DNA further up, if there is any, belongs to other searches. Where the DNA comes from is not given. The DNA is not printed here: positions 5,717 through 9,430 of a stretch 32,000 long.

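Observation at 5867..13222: Seven-kb co-directional gene train of unknown function: Zn-ribbon trio, ATPase, TM protein, paralog pair, 1137-aa giant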

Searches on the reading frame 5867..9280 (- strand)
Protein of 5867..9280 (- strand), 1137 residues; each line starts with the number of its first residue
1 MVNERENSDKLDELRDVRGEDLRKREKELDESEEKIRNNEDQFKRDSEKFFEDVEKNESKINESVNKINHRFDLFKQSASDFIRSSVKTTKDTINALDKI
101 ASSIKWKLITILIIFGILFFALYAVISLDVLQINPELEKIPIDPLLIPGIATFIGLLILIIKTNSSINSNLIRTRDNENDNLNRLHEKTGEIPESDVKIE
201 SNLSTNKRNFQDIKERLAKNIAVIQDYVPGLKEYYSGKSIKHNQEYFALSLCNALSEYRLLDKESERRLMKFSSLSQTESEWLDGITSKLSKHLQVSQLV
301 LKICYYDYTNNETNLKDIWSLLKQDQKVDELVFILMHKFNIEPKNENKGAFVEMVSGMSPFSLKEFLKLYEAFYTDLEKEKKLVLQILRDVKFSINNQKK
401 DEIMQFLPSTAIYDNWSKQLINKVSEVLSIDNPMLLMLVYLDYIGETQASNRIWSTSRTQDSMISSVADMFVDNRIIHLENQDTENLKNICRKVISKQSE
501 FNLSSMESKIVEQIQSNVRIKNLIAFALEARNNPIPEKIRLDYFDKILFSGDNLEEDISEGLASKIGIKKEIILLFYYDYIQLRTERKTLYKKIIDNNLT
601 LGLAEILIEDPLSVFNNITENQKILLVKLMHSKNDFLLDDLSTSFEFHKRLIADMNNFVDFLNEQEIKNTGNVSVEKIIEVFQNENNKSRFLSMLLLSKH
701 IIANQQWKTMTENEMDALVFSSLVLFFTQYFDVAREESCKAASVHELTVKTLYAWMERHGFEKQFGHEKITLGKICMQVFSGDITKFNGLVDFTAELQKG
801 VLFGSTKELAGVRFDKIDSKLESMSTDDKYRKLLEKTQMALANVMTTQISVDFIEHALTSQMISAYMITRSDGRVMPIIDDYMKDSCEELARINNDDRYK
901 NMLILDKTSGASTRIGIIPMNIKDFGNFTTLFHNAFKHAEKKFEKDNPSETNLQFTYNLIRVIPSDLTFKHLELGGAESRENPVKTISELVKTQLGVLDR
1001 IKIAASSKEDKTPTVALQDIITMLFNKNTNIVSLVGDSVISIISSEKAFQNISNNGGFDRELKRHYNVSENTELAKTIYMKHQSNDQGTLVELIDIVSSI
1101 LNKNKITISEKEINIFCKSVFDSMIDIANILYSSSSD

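Call 5: search_protein_families(library=pfam, proteins=[window:5867-9280:-], max_evalue=0.1)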
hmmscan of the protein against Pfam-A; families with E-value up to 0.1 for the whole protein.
window:5867-9280:- (1137 aa): 1 family
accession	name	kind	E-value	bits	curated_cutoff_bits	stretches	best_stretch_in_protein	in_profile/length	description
PF21385.2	ACCA_BT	-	0.089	13.1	27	0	822-856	17-51/120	Acetyl-CoA carboxylase, BT domain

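Call 7: search_protein_families(library=phrogs, proteins=[window:5867-9280:-], max_evalue=0.05)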
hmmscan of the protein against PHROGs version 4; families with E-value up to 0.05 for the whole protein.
window:5867-9280:- (1137 aa): 2 families
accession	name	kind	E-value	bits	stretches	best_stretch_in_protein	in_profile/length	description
phrog_3326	-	unknown function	0.0073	16.4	1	4-105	144-239/498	-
phrog_6867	-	unknown function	0.041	15.2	0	107-172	11-68/82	-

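Call 8: search_protein_families(library=padloc, proteins=[window:5867-9280:-], max_evalue=0.05)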
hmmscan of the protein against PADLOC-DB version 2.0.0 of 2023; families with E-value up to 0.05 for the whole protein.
window:5867-9280:- (1137 aa): 0 families

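Call 9: search_protein_families(library=ncbifam, proteins=[window:5867-9280:-], max_evalue=0.05)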
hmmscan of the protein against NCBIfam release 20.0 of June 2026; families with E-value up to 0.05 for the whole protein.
window:5867-9280:- (1137 aa): 1 family
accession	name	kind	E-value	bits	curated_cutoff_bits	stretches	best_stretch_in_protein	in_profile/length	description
NF033536.1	lasso_PqqD_Bac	exception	0.00062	19.9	80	0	299-345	22-68/88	lasso peptide biosynthesis PqqD family chaperone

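Call 12: find_homologous_proteins(query=window:5867-9280:-)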
Query window:5867-9280:- (1137 aa): 1 proteins with E <= 0.001 among 8000 candidates.
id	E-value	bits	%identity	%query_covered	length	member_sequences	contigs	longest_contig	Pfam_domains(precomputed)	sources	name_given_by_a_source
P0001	0.0e+0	2464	100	100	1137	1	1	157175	-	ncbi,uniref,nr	ncbi:hypothetical protein C6990_05415 [Nitrosopumilus sp. b3]|uniref:hypothetical protein n=1 Tax=Ni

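Call 21: search_protein_representatives(protein=window:5867-9280:-)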
Query: 1137 residues. Proteins with E-value up to 0.001 (for the whole library): 107; up to 1e-10: 98; up to 1e-30: 53. The best 107 are listed.
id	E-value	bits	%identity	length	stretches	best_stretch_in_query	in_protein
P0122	0.0e+00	1135.6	80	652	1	488-1137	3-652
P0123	2.4e-178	611.9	33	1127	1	5-1131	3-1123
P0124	4.0e-92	326.4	25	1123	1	5-1122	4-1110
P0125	1.6e-90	321.2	34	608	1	535-1135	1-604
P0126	2.0e-88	314.2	26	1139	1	13-1131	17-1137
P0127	4.8e-85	303.0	28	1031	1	143-1131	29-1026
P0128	1.5e-83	298.0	25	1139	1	12-1125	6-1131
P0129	2.1e-81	291.0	26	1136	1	8-1088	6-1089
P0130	9.5e-79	282.1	24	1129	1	10-1082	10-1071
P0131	3.7e-77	276.9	24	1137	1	8-1083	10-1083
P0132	1.0e-75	272.1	25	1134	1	5-1087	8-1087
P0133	1.0e-72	262.2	25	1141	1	21-1114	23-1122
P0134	1.1e-72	262.1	24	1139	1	23-1136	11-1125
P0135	3.6e-72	260.4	24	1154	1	181-1131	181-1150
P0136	2.8e-66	240.9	23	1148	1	18-1089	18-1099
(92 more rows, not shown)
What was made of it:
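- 5867..9280 (-): Giant (1137 aa). N-terminal charged long helix, TM hairpin at about 100-167, then a large all-alpha cytoplasmic body with one small alpha/beta domain (864-962) that carries the invariant Y866, G910, R914, G916, P919 and F925. An independent cargo gene with its own TATA-like box at -27. 107 representatives, mostly 1100-1150 aa and aligned full length (call 21).
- Tried and rejected: The full phmmer scan was needed to find the family (call 21).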

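Call 34: find_homologous_proteins(query=A1, max_evalue=0.00001)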
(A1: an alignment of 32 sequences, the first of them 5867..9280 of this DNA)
Query A1 (32 sequences) (1137 aa, profile of the alignment): 1 proteins with E <= 0.00001 among 8000 candidates.
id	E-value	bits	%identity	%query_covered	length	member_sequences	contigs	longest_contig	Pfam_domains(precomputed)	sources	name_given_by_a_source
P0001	0.0e+0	1058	100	100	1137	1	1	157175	-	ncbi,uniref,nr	ncbi:hypothetical protein C6990_05415 [Nitrosopumilus sp. b3]|uniref:hypothetical protein n=1 Tax=Ni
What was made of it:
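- Tried and rejected: The word-seeded homology search for the giant returned only the giant itself, both as a single sequence and as a profile (calls 12, 34).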

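Call 35: find_encoding_contigs(protein=P0123, flank=10000, max_places=3)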
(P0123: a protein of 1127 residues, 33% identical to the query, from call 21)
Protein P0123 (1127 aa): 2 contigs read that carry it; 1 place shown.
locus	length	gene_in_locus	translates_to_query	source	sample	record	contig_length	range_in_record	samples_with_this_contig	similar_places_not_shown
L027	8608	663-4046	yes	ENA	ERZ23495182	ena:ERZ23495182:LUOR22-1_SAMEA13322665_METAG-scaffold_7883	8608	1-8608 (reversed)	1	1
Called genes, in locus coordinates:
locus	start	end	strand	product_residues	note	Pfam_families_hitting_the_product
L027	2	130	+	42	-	?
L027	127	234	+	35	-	-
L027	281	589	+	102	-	PF13031:DUF3892 (weak)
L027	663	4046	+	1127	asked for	-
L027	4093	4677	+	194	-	-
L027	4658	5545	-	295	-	-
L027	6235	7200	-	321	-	-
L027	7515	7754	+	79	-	PF01527:HTH_Tnp_1, PF13518:HTH_28 (weak), PF13551:HTH_29 (weak)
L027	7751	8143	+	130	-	PF13276:HTH_21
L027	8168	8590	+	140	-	PF00665:rve, PF13683:rve_3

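Call 37: find_encoding_contigs(protein=P0124, flank=10000, max_places=3)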
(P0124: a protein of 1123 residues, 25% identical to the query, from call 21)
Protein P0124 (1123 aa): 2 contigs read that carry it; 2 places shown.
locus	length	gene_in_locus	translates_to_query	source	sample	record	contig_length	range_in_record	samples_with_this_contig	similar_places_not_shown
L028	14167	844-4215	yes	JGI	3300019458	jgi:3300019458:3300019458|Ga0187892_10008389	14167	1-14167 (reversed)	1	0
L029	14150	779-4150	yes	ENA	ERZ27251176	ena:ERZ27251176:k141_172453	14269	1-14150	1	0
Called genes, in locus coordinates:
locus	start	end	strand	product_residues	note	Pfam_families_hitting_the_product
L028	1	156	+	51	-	?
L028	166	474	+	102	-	-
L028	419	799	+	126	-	-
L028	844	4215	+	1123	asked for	-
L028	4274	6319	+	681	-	PF13175:AAA_15, PF13304:AAA_21 (faint)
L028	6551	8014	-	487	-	PF01420:Methylase_S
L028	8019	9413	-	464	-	PF12161:HsdM_N (weak), PF02384:N6_Mtase, PF07669:Eco57I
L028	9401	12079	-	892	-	PF04313:HSDR_N (weak), PF00270:DEAD, PF04851:ResIII, PF18766:SWI2_SNF2, PF00271:Helicase_C (weak), PF08463:EcoEI_R_C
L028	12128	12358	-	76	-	-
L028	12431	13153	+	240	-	-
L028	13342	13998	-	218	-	-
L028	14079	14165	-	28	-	?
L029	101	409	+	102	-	-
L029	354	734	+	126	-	-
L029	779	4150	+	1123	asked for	-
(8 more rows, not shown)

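Call 38: find_encoding_contigs(protein=P0126, flank=10000, max_places=3)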
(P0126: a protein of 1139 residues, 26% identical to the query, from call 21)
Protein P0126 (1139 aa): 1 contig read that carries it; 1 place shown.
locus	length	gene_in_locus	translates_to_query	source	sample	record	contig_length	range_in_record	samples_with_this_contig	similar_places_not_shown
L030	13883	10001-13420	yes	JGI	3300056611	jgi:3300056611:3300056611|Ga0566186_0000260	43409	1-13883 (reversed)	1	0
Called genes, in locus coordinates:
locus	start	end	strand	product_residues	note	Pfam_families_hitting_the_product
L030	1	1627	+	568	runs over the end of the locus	PF19276:HD_assoc_2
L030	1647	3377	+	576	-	PF13597:NRDD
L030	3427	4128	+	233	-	PF13353:Fer4_12, PF04055:Radical_SAM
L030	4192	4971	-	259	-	-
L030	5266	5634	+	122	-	PF08963:DUF1878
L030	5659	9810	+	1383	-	-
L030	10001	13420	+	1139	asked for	-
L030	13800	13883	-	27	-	?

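Call 39: find_encoding_contigs(protein=P0128, flank=10000, max_places=3)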
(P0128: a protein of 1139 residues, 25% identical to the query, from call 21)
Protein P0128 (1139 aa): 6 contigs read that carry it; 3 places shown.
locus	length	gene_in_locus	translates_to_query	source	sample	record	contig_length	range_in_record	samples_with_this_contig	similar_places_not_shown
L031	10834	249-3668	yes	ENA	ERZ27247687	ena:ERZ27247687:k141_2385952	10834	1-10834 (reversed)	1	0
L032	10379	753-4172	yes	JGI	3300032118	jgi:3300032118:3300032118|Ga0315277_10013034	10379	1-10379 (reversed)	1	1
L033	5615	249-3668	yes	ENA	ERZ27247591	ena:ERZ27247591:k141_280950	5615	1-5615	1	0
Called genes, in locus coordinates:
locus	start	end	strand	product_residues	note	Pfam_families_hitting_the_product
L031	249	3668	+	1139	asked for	-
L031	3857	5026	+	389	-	-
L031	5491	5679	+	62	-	-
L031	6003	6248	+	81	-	-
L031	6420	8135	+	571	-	PF08706:D5_N, PF19263:DUF5906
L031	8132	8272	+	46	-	-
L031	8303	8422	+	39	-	-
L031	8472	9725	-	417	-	PF00589:Phage_integrase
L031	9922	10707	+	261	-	PF14512:TM1586_NiRdase (faint), PF00881:Nitroreductase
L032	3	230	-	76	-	?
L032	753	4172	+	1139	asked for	-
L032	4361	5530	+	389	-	-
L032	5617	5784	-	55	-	-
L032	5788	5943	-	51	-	-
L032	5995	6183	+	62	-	-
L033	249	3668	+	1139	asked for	-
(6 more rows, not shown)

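Call 43: predict_structure(alignment_id=A1)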
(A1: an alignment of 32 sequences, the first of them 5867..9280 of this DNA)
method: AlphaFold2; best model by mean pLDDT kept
length: 1137 residues; sequences in the alignment: 32
mean_pLDDT: 81.5   pTM: 0.49
mean pLDDT of the five models: 81.5, 80.0, 78.0, 77.8, 77.3
residues with pLDDT >= 90: 268; 70-90: 705; 50-70: 115; < 50: 49
segments of 3 or more residues with pLDDT < 50: 1-14, 129-134, 136-143, 191-198, 970-980
pLDDT, mean of each block of 10 residues (from residue 1): 41 53 75 77 77 70 63 65 72 74 73 73 61 46 56 74 75 76 68 46 68 77 74 76 85 89 84 79 86 87 90 87 80 81 64 84 87 87 89 87 88 87 90 89 89 89 91 84 84 90 90 90 91 86 87 89 90 93 92 92 84 67 88 88 87 89 83 79 72 88 72 91 93 91 94 90 73 90 85 92 88 88 81 83 85 84 87 84 91 88 78 87 88 92 86 78 66 40 81 88 88 88 84 81 85 87 92 92 83 92 88 90 90 66
secondary structure, 60 per line:
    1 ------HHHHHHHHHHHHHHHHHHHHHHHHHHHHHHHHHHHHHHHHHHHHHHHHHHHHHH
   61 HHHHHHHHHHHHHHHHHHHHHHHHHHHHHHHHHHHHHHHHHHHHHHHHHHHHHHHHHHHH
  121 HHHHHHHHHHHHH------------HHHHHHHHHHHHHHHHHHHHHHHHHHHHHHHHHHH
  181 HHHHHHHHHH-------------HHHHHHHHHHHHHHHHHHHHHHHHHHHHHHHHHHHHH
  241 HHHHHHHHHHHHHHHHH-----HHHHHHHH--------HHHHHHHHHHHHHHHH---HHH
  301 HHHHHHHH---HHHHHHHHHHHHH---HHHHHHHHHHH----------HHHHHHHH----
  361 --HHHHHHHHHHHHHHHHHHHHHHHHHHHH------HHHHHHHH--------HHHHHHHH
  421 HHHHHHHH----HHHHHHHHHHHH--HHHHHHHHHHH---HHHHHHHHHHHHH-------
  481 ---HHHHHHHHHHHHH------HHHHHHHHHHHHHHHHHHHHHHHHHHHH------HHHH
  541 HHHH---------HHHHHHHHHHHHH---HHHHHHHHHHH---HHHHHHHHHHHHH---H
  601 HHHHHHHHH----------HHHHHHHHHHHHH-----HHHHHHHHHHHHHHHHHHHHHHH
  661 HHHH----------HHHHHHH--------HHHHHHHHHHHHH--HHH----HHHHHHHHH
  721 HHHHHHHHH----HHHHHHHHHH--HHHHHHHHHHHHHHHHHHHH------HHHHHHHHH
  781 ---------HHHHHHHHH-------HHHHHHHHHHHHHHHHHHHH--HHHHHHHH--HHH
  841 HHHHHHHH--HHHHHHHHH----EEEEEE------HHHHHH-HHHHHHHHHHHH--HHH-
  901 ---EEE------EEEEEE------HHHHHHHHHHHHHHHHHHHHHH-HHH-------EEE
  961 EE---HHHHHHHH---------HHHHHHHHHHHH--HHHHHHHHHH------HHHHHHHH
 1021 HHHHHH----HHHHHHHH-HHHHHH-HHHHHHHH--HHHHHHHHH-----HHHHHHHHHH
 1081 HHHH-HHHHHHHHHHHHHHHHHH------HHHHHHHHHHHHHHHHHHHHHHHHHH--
elements in order (helices of 4 or more, strands of 3 or more residues): H7-133 H146-190 H204-257 H263-270 H279-294 H298-308 H312-324 H328-338 H349-356 H363-390 H397-404 H413-428 H433-444 H447-457 H461-473 H484-496 H503-530 H537-544 H554-566 H570-580 H584-596 H600-609 H620-632 H638-664 H675-681 H690-702 H712-729 H734-743 H746-765 H772-780 H790-798 H806-825 H828-835 H838-848 H851-859 E864-869 H876-881 H883-894 E904-906 E913-918 H925-946 E958-962 H966-973 H983-994 H997-1006 H1013-1026 H1031-1038 H1040-1045 H1047-1054 H1057-1065 H1071-1084 H1086-1103 H1110-1135
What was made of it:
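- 5867..9280 (-): AF2 pLDDT 81.5 (call 43).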
